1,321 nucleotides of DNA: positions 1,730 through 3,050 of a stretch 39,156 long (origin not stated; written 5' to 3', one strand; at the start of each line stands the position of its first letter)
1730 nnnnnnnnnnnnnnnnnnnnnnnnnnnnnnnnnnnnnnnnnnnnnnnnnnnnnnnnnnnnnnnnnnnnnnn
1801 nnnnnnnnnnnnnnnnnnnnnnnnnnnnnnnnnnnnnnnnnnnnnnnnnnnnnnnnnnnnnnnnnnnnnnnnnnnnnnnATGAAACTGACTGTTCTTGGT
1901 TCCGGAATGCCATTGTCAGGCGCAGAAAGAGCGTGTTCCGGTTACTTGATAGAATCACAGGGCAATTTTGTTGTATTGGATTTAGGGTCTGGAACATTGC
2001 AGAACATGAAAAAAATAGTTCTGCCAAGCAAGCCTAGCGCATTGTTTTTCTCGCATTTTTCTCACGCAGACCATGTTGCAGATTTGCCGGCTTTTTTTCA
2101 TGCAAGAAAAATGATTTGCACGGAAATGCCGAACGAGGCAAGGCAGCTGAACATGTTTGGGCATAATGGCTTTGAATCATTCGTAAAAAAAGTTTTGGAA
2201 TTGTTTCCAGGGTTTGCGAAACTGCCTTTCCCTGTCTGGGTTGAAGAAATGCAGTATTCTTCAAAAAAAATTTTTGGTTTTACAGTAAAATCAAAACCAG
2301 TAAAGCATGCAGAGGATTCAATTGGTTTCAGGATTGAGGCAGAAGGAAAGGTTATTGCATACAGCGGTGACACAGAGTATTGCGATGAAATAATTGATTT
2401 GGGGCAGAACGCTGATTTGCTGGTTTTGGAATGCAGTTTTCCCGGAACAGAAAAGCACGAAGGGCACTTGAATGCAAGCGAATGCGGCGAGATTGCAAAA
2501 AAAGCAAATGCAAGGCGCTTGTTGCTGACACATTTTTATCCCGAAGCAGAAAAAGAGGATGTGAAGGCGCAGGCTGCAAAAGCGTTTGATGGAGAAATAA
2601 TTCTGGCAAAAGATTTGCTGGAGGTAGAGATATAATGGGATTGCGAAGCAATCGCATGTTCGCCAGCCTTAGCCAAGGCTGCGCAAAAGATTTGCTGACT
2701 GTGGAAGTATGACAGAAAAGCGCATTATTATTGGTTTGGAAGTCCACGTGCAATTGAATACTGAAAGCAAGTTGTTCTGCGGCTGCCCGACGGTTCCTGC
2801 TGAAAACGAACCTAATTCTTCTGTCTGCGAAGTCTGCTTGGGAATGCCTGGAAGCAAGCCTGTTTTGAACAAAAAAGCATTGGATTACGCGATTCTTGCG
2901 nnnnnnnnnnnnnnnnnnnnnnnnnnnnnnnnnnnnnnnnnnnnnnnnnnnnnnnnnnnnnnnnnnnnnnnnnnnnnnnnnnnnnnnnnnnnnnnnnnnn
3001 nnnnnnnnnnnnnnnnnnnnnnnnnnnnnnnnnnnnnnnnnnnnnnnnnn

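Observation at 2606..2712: A hairpin element sits between a duplicated gene end: footprint of an insertion into an overlapping MBL-hydrolase/gatB junction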

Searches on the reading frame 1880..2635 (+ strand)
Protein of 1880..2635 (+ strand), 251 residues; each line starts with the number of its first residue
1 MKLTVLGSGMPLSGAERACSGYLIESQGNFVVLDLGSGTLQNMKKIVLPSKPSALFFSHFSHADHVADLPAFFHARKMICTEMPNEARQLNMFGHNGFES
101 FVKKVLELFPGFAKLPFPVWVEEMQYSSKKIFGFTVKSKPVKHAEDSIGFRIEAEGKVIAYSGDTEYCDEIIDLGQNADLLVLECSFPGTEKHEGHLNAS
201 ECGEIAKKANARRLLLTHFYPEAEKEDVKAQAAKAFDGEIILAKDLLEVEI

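Call 20: find_encoding_contigs(protein=window:1880-2635:+, flank=10000, max_places=10)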
Protein window:1880-2635:+ (251 aa): no gene with exactly this product is on record in the collection.
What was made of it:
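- Tried and rejected: Not on record (call 20).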

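Call 21: find_homologous_proteins(query=window:1880-2635:+, max_evalue=1e-10)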
Query window:1880-2635:+ (251 aa): 1428 proteins with E <= 1e-10 among 2446 candidates; the best 120 are listed.
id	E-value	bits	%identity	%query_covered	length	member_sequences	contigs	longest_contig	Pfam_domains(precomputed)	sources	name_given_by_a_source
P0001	8.0e-165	564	100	100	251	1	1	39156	PF12706.14,PF23023.2,PF00753.34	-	-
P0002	1.2e-127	442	76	100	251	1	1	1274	PF12706.14,PF23023.2,PF00753.34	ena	-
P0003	9.0e-118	410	85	83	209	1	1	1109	PF12706.14,PF00753.34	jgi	jgi:ribonuclease BN (tRNA processing enzyme)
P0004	2.6e-117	409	71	100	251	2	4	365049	PF12706.14,PF23023.2,PF00753.34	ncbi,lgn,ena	-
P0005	6.1e-115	401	69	100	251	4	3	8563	PF12706.14,PF23023.2,PF00753.34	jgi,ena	-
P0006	1.7e-113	396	69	99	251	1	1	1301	PF12706.14,PF23023.2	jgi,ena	-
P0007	6.0e-110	385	70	100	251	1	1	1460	PF12706.14,PF23023.2,PF00753.34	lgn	-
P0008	2.3e-82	294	55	100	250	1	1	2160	PF12706.14,PF23023.2,PF00753.34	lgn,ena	-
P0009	3.0e-76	274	53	100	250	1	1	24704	PF12706.14,PF23023.2,PF00753.34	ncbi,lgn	-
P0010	7.3e-72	260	51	100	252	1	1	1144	PF12706.14,PF23023.2,PF00753.34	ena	-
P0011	7.6e-72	260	52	100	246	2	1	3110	PF12706.14,PF23023.2,PF00753.34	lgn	-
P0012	5.8e-70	254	48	100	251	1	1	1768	PF12706.14,PF23023.2,PF00753.34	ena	-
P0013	7.0e-70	253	50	100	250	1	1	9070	PF12706.14,PF23023.2,PF00753.34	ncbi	-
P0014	1.2e-69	253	50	100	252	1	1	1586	PF12706.14,PF23023.2,PF00753.34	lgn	-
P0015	1.5e-68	249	54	88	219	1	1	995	PF12706.14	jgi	jgi:ribonuclease BN (tRNA processing enzyme)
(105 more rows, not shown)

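Call 23: find_encoding_contigs(protein=P0004, flank=6000, max_places=4)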
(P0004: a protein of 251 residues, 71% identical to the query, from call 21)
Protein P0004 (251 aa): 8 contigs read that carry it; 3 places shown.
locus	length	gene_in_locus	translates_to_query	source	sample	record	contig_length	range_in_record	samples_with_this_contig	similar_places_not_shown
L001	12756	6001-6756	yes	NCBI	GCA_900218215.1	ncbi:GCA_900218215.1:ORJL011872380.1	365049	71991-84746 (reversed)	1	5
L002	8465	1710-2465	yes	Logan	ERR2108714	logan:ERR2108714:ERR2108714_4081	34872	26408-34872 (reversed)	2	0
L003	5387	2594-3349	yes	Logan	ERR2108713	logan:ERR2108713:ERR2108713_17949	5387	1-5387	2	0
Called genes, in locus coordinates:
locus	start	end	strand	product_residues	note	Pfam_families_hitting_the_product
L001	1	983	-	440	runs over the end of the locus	-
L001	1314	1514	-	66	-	-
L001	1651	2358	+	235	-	PF00730:HhH-GPD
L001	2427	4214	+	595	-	PF01336:tRNA_anti-codon, PF00152:tRNA-synt_2, PF02938:GAD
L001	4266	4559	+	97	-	PF02686:GatC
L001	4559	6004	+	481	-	PF01425:Amidase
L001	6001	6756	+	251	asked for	PF23023:Anti-Pycsar_Apyc1, PF00753:Lactamase_B, PF12706:Lactamase_B_2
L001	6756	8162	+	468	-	PF02934:GatB_N, PF02637:GatB_Yqey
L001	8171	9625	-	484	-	PF00391:PEP-utilizers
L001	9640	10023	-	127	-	-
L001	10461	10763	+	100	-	-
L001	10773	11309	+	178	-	PF24038:DUF7347 (faint), PF01047:MarR (faint), PF01978:TrmB (faint), PF12840:HTH_20 (faint), PF13412:HTH_24 (weak), PF24266:HTH_HVO_0163_N, PF01022:HTH_5, PF13412:HTH_24, +3 more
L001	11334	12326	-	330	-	-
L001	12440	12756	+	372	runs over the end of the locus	-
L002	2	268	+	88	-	?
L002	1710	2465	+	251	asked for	PF23023:Anti-Pycsar_Apyc1, PF00753:Lactamase_B, PF12706:Lactamase_B_2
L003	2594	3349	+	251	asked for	PF23023:Anti-Pycsar_Apyc1, PF00753:Lactamase_B, PF12706:Lactamase_B_2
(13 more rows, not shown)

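Call 24: find_encoding_contigs(protein=P0003, flank=3000, max_places=4)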
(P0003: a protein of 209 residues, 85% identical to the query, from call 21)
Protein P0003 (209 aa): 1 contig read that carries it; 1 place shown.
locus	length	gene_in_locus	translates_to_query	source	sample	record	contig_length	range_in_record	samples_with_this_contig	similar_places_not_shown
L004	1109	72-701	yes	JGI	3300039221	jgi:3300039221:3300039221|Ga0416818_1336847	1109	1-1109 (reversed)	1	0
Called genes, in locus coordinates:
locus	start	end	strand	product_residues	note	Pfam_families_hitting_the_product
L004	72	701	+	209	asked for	PF00753:Lactamase_B (weak), PF12706:Lactamase_B_2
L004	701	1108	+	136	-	?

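Call 25: find_encoding_contigs(protein=P0002, flank=3000, max_places=4)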
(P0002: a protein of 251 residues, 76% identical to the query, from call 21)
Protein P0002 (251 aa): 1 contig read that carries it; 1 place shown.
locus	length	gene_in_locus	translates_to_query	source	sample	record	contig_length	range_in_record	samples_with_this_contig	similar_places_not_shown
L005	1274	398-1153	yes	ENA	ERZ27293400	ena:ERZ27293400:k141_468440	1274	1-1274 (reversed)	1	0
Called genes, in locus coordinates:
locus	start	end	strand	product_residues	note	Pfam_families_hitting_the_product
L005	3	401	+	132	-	?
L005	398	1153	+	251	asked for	PF23023:Anti-Pycsar_Apyc1, PF00753:Lactamase_B, PF12706:Lactamase_B_2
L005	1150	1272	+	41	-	?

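Call 26: find_encoding_contigs(protein=P0005, flank=6000, max_places=4)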
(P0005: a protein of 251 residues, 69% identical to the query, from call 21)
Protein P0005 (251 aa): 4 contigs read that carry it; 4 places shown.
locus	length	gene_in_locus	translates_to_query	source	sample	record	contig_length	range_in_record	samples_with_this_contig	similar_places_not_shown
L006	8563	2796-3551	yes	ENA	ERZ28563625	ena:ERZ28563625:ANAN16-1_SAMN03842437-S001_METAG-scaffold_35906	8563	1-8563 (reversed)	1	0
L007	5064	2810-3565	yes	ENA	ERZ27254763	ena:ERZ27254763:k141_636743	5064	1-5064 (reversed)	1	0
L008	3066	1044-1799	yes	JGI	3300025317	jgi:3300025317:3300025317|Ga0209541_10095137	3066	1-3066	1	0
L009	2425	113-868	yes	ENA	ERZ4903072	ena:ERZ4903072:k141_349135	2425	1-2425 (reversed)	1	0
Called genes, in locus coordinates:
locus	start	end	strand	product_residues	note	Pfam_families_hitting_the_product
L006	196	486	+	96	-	PF02686:GatC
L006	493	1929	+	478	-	PF01425:Amidase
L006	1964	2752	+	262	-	PF00459:Inositol_P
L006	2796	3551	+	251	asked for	PF23023:Anti-Pycsar_Apyc1, PF00753:Lactamase_B, PF12706:Lactamase_B_2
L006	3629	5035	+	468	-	PF02934:GatB_N, PF02637:GatB_Yqey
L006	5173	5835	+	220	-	PF05681:Fumerase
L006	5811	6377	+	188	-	PF05683:Fumerase_C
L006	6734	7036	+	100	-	PF24283:DUF7471 (weak)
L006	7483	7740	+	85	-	PF13412:HTH_24 (faint)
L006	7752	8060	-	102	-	-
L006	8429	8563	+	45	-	?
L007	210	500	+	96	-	PF02686:GatC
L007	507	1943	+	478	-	PF01425:Amidase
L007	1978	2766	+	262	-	PF00459:Inositol_P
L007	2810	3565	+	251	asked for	PF23023:Anti-Pycsar_Apyc1, PF00753:Lactamase_B, PF12706:Lactamase_B_2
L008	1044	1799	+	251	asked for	PF23023:Anti-Pycsar_Apyc1, PF00753:Lactamase_B, PF12706:Lactamase_B_2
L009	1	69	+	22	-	?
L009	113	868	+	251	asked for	PF23023:Anti-Pycsar_Apyc1, PF00753:Lactamase_B, PF12706:Lactamase_B_2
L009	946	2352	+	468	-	PF02934:GatB_N, PF02637:GatB_Yqey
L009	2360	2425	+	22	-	?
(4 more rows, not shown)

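Call 39: find_encoding_contigs(protein=P0007, flank=3000, max_places=3)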
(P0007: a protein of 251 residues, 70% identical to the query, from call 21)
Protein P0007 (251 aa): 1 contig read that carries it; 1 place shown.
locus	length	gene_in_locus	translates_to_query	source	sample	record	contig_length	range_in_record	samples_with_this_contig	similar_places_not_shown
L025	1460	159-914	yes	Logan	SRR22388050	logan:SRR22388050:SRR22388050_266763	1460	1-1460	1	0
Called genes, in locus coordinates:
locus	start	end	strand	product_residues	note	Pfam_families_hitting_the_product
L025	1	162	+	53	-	?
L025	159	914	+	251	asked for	PF23023:Anti-Pycsar_Apyc1, PF00753:Lactamase_B (weak), PF12706:Lactamase_B_2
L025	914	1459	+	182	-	?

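Call 40: find_encoding_contigs(protein=P0006, flank=3000, max_places=3)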
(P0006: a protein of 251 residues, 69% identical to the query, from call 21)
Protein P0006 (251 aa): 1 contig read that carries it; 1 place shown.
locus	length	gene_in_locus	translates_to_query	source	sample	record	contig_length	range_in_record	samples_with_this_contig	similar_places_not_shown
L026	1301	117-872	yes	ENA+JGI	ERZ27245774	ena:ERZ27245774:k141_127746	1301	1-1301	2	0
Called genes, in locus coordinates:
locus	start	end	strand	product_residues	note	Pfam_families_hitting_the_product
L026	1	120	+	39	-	?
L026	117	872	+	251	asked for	PF23023:Anti-Pycsar_Apyc1, PF12706:Lactamase_B_2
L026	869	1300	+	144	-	?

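Call 41: find_encoding_contigs(protein=P0009, flank=10000, max_places=3)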
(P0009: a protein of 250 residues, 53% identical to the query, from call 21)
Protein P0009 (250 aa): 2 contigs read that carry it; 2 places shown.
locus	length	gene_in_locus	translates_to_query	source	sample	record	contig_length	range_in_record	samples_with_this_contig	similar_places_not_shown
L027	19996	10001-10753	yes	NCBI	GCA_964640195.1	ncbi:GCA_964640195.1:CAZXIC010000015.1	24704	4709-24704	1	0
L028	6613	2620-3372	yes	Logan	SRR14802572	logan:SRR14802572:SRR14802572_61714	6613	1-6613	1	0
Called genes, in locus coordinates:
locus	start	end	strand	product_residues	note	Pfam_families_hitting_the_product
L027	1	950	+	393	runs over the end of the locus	PF00155:Aminotran_1_2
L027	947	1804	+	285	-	PF01678:DAP_epimerase, PF05544:Pro_racemase (faint), PF01678:DAP_epimerase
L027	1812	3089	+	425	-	PF00278:Orn_DAP_Arg_deC, PF02784:Orn_Arg_deC_N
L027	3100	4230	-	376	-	-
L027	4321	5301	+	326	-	PF07521:RMMBL (weak)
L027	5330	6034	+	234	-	PF00730:HhH-GPD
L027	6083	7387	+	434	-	PF01336:tRNA_anti-codon, PF00152:tRNA-synt_2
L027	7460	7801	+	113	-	PF02686:GatC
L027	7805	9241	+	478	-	PF01425:Amidase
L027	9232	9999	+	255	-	PF00459:Inositol_P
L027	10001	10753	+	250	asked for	PF23023:Anti-Pycsar_Apyc1 (weak), PF00753:Lactamase_B (weak), PF12706:Lactamase_B_2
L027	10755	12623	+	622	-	PF04073:tRNA_edit, PF02934:GatB_N, PF02637:GatB_Yqey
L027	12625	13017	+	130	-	PF01894:YjbQ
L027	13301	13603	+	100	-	PF24283:DUF7471 (weak)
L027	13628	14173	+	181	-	PF12840:HTH_20 (faint), PF24266:HTH_HVO_0163_N, PF01047:MarR (faint), PF01978:TrmB (faint), PF13412:HTH_24 (weak), PF09339:HTH_IclR (faint), PF01022:HTH_5 (weak), PF13412:HTH_24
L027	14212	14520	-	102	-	-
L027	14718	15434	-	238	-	PF01209:Ubie_methyltran, PF03848:TehB (weak), PF13489:Methyltransf_23, PF13649:Methyltransf_25, PF13847:Methyltransf_31, PF08241:Methyltransf_11, PF08242:Methyltransf_12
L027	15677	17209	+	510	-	PF02310:B12-binding, PF04055:Radical_SAM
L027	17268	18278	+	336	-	PF04055:Radical_SAM, PF13186:SPASM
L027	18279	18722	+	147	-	-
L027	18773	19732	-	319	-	PF01047:MarR (faint), PF08221:HTH_9 (faint), PF08279:HTH_11 (faint), PF12802:MarR_2 (faint), PF13404:HTH_AsnC-type, PF13412:HTH_24, PF13404:HTH_AsnC-type, PF13412:HTH_24, +2 more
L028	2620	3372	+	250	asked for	PF23023:Anti-Pycsar_Apyc1 (weak), PF00753:Lactamase_B (weak), PF12706:Lactamase_B_2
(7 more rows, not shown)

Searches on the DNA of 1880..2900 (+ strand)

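Call 15: search_rna_families(source=window, start=2400, end=2900, threshold=evalue, max_evalue=10)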
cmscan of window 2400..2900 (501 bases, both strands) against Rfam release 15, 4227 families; matches with E-value up to 10: 0.
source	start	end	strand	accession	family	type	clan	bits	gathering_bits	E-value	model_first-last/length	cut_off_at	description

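Call 37: search_rna_families(sources=[L017, L020, L021, L022, L006, L001], threshold=gathering)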
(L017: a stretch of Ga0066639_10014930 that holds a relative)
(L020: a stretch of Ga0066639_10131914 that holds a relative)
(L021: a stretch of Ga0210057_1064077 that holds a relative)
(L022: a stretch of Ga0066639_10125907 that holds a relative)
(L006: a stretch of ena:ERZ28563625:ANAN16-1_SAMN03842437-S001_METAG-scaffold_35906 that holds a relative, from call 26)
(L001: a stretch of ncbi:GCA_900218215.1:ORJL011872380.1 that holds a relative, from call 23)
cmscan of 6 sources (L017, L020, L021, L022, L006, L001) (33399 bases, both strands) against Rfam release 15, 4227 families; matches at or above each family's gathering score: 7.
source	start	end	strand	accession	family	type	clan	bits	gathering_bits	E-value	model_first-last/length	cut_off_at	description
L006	8150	8221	-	RF00005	tRNA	Gene; tRNA;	CL00001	68.5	29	4.3e-13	1-71/71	no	tRNA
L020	1477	1547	+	RF00005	tRNA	Gene; tRNA;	CL00001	64.3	29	6.1e-12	1-71/71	no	tRNA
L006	8291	8363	+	RF00005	tRNA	Gene; tRNA;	CL00001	61.1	29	4.5e-11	1-71/71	no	tRNA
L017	5307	5377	+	RF00005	tRNA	Gene; tRNA;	CL00001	60.1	29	8.6e-11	1-71/71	no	tRNA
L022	65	221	+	RF00005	tRNA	Gene; tRNA;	CL00001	49.4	29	7.6e-08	1-71/71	no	tRNA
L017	4532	4638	+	RF00005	tRNA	Gene; tRNA;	CL00001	44.6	29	1.6e-06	1-71/71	no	tRNA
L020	508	659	+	RF00005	tRNA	Gene; tRNA;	CL00001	41.9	29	8.7e-06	1-71/71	no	tRNA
